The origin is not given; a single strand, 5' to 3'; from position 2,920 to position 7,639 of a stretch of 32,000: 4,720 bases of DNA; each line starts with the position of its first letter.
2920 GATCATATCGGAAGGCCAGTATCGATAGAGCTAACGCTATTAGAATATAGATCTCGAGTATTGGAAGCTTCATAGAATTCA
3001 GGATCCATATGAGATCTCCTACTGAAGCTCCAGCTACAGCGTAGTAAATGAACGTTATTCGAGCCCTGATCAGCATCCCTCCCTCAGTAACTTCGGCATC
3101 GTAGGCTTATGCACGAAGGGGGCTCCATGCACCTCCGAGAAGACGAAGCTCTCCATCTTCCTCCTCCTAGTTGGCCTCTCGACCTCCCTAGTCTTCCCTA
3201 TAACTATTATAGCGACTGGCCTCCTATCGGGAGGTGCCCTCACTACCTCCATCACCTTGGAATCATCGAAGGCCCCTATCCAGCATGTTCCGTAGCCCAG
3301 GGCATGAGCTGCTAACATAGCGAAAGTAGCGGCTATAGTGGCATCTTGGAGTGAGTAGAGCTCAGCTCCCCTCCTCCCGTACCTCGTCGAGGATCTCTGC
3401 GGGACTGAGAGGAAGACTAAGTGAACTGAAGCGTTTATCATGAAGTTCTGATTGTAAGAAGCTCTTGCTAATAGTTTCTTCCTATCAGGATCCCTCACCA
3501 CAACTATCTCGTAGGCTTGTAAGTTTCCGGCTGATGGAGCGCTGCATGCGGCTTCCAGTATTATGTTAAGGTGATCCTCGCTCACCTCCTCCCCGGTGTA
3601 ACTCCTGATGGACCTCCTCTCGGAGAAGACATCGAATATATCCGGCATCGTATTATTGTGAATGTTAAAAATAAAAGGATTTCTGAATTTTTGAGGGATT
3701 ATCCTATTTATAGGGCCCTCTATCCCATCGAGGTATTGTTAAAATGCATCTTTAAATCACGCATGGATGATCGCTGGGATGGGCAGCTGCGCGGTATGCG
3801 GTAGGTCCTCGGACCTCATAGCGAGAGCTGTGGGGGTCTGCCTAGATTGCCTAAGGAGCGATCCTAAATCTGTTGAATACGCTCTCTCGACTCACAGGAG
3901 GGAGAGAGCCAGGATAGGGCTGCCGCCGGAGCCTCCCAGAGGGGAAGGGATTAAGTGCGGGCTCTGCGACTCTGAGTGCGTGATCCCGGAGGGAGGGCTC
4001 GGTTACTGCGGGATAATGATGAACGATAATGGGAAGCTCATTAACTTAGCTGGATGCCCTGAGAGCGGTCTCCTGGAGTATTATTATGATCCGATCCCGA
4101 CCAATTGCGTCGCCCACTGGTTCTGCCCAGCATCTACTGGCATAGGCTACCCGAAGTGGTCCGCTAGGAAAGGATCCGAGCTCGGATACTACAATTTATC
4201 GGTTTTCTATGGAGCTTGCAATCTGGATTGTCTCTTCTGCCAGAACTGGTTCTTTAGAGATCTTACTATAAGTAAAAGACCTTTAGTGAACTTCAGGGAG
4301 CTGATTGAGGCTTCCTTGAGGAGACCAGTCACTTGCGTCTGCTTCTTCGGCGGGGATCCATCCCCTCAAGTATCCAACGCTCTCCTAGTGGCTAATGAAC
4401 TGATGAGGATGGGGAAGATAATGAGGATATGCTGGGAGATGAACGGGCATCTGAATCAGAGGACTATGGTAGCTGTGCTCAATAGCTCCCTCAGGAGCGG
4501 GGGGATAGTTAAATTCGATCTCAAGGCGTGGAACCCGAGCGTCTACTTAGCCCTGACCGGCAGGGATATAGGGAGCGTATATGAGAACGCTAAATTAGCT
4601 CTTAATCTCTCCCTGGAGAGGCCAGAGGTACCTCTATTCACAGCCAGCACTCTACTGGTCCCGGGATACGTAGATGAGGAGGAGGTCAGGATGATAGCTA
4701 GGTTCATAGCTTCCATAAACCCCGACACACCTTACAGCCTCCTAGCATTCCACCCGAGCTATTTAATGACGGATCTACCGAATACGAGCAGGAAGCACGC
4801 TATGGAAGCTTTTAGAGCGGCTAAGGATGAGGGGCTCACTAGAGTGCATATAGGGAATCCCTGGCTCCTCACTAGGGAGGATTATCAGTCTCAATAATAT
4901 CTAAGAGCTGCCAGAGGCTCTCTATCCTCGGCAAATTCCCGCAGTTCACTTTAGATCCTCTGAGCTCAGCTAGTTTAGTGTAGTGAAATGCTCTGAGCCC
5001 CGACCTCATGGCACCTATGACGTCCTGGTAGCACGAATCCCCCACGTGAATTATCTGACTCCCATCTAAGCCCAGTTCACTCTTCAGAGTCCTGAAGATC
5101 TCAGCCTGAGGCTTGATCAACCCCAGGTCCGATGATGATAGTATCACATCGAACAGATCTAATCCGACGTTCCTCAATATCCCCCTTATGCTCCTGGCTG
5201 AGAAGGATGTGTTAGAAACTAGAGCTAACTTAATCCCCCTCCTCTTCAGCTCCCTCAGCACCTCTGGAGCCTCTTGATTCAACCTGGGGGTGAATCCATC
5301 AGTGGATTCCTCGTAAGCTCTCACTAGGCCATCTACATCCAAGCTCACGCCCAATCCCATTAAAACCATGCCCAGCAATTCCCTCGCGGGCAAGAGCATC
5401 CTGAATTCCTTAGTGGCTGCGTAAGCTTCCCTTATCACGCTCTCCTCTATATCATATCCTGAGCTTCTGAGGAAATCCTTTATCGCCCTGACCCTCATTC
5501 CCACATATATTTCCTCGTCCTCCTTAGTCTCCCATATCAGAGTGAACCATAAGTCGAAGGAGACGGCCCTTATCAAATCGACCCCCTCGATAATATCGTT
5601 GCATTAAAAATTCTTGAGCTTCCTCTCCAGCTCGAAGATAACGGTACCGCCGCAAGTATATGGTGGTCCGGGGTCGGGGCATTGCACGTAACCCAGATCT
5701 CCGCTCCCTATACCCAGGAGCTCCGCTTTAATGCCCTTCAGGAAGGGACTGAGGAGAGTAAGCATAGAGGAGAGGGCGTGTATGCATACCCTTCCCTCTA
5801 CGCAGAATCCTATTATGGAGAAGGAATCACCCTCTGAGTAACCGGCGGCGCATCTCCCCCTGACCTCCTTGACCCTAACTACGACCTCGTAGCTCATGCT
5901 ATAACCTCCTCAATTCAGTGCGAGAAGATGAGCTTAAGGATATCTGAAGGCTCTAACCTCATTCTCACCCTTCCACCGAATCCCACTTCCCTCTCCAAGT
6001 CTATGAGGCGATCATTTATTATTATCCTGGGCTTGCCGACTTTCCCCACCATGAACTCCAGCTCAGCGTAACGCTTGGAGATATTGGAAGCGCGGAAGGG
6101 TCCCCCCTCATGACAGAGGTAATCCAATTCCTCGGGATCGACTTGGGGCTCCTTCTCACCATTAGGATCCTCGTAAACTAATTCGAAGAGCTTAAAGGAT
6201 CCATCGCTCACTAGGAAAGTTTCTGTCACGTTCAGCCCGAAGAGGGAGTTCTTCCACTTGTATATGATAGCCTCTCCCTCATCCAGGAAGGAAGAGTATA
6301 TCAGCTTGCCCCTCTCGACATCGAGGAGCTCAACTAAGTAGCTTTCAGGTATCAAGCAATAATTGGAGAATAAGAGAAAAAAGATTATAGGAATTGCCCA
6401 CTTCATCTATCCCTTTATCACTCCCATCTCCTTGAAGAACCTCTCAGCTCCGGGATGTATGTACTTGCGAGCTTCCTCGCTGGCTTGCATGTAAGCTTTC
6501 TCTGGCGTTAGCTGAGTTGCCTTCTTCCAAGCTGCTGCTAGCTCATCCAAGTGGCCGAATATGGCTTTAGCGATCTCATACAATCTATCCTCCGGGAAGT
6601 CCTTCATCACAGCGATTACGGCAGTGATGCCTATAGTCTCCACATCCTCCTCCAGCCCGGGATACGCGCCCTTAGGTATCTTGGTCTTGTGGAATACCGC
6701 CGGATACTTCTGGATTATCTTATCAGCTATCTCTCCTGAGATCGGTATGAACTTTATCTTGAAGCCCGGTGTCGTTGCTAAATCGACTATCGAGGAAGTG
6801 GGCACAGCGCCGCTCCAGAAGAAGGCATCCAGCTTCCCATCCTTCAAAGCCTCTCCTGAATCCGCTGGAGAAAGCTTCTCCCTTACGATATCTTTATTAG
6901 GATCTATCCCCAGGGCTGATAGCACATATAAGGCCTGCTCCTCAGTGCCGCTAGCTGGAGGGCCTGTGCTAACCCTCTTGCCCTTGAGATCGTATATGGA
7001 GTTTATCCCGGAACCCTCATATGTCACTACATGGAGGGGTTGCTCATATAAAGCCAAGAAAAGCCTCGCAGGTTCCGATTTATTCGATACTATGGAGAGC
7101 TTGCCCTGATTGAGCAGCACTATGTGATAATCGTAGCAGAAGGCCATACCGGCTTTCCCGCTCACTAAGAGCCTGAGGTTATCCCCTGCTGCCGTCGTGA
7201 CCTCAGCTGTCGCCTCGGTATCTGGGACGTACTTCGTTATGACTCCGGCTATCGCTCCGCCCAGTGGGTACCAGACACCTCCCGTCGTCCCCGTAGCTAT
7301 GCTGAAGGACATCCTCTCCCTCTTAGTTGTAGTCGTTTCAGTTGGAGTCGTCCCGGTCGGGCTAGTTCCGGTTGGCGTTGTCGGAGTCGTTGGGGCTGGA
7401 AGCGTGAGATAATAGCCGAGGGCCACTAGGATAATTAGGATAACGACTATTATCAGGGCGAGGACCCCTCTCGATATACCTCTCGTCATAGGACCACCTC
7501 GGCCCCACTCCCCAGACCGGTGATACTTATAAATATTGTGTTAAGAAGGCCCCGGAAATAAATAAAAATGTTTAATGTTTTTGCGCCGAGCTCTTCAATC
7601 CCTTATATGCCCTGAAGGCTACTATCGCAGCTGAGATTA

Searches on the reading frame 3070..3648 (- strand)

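Call 68: search_protein_families(library=pfam, proteins=[window:3070-3648:-], max_evalue=0.01)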
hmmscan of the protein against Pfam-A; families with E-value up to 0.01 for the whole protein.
window:3070-3648:- (192 aa): 2 families
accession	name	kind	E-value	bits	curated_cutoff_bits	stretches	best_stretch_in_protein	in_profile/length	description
PF00881.29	Nitroreductase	-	2.5e-29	103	23.5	2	63-152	80-167/167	Nitroreductase family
PF14512.11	TM1586_NiRdase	-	2.2e-11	44.3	27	1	111-169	92-149/215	Putative TM nitroreductase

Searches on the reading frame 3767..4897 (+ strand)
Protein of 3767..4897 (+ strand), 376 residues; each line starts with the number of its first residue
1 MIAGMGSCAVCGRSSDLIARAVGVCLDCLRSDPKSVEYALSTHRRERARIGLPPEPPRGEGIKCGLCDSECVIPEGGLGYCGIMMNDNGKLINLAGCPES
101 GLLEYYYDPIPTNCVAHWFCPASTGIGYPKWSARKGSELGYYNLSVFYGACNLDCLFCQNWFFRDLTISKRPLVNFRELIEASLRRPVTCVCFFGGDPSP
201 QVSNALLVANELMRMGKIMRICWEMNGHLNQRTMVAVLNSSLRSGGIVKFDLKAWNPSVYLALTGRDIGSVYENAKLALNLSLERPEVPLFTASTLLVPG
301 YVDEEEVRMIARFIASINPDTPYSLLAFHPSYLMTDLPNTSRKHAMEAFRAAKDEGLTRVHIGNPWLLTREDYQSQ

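Call 12: search_protein_families(library=pfam, proteins=[window:3767-4897:+], max_evalue=0.001)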
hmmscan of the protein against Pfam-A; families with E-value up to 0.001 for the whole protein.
window:3767-4897:+ (376 aa): 1 family
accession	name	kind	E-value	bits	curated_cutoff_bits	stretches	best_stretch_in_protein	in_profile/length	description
PF04055.27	Radical_SAM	-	1.3e-13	51.9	29.5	1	146-309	2-162/166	Radical SAM superfamily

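Call 46: search_protein_families(library=pfam, proteins=[L026:3570-3926:+, L027:4349-4597:+, L027:4628-4867:+], max_evalue=0.01)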
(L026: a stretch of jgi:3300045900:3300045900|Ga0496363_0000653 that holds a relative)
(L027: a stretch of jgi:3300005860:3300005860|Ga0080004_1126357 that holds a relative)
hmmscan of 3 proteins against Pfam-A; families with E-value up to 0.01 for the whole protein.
L026:3570-3926:+ (118 aa): 2 families
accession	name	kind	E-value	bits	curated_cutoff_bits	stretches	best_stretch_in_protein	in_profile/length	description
PF13975.11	gag-asp_proteas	-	3.3e-05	24.8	28.2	1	21-96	9-90/92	gag-polyprotein putative aspartyl protease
PF13650.11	Asp_protease_2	-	9.4e-05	23.5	24.3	1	21-93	9-88/90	Aspartyl protease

L027:4349-4597:+ (82 aa): 0 families

L027:4628-4867:+ (79 aa): 1 family
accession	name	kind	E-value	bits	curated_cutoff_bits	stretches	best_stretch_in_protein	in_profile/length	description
PF07788.17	PDDEXK_10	-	0.0034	17.7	21.2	1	29-76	3-50/74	PD-(D/E)XK nuclease superfamily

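Call 68: search_protein_families(library=pfam, proteins=[L026:5312-5995:+], max_evalue=0.01)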
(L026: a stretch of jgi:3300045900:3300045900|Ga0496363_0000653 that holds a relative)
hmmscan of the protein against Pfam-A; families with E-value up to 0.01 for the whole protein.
L026:5312-5995:+ (227 aa): 3 families
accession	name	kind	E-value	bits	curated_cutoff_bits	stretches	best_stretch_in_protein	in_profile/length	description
PF08713.17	DNA_alkylation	-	9.7e-32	110.8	21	1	17-215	20-213/213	DNA alkylation repair enzyme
PF13646.12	HEAT_2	-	1.2e-05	26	27.7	1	127-203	8-76/88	HEAT repeats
PF12717.13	Cnd1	-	0.0016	18.9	26.4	0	121-203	24-106/162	non-SMC mitotic condensation complex subunit 1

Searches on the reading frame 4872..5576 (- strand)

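Call 13: search_protein_families(library=pfam, proteins=[window:4872-5576:-], max_evalue=0.001)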
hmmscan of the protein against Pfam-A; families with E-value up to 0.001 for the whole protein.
window:4872-5576:- (234 aa): 4 families
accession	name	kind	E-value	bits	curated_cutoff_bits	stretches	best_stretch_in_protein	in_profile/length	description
PF00702.32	Hydrolase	-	1.6e-17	65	26.4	1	2-190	1-188/191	haloacid dehalogenase-like hydrolase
PF13419.12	HAD_2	-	2.8e-15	57.3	23.8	1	75-196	56-175/178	Haloacid dehalogenase-like hydrolase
PF13242.12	Hydrolase_like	-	1.9e-06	28.2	22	1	155-197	4-46/75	HAD-hyrolase-like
PF13344.12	Hydrolase_6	-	0.00042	20.7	27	0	97-141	13-58/101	Haloacid dehalogenase-like hydrolase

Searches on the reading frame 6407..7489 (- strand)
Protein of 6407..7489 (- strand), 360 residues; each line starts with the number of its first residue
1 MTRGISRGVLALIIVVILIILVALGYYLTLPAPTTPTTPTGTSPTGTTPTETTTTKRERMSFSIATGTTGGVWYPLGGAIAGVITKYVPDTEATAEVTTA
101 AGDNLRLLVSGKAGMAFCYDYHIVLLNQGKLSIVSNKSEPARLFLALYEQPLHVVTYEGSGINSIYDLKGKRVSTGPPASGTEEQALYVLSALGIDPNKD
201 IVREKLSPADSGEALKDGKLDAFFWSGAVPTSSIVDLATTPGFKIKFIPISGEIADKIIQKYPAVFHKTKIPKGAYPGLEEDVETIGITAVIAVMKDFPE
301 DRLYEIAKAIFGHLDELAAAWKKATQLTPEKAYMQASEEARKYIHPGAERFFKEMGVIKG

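Call 12: search_protein_families(library=pfam, proteins=[window:6407-7489:-], max_evalue=0.001)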
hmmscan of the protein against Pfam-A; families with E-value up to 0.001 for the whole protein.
window:6407-7489:- (360 aa): 3 families
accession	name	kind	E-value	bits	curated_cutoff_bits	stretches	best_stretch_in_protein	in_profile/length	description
PF16868.10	NMT1_3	-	2.5e-67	228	27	1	64-356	1-289/289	NMT1-like family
PF09084.16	NMT1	-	3.4e-06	27.6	20.5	1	102-224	32-145/216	NMT1/THI5 like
PF12974.12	Phosphonate-bd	-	7.6e-05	22.6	27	1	106-204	44-140/242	ABC transporter, phosphonate, periplasmic substrate-binding protein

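Call 46: search_protein_families(library=pfam, proteins=[L026:3570-3926:+, L027:4349-4597:+, L027:4628-4867:+], max_evalue=0.01)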
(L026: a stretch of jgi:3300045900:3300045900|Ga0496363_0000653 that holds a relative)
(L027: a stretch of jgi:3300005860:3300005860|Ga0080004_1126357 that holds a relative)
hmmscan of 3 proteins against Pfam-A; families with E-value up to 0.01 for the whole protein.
L026:3570-3926:+ (118 aa): 2 families
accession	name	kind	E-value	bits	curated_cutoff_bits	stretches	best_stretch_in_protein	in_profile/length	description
PF13975.11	gag-asp_proteas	-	3.3e-05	24.8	28.2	1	21-96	9-90/92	gag-polyprotein putative aspartyl protease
PF13650.11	Asp_protease_2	-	9.4e-05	23.5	24.3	1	21-93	9-88/90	Aspartyl protease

L027:4349-4597:+ (82 aa): 0 families

L027:4628-4867:+ (79 aa): 1 family
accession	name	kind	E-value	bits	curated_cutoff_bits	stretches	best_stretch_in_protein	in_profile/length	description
PF07788.17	PDDEXK_10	-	0.0034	17.7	21.2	1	29-76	3-50/74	PD-(D/E)XK nuclease superfamily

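Call 68: search_protein_families(library=pfam, proteins=[L026:5312-5995:+], max_evalue=0.01)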
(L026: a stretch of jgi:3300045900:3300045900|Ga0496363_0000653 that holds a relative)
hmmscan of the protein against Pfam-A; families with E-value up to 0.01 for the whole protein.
L026:5312-5995:+ (227 aa): 3 families
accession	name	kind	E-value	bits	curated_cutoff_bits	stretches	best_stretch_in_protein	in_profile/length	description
PF08713.17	DNA_alkylation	-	9.7e-32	110.8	21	1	17-215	20-213/213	DNA alkylation repair enzyme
PF13646.12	HEAT_2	-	1.2e-05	26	27.7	1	127-203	8-76/88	HEAT repeats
PF12717.13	Cnd1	-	0.0016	18.9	26.4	0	121-203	24-106/162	non-SMC mitotic condensation complex subunit 1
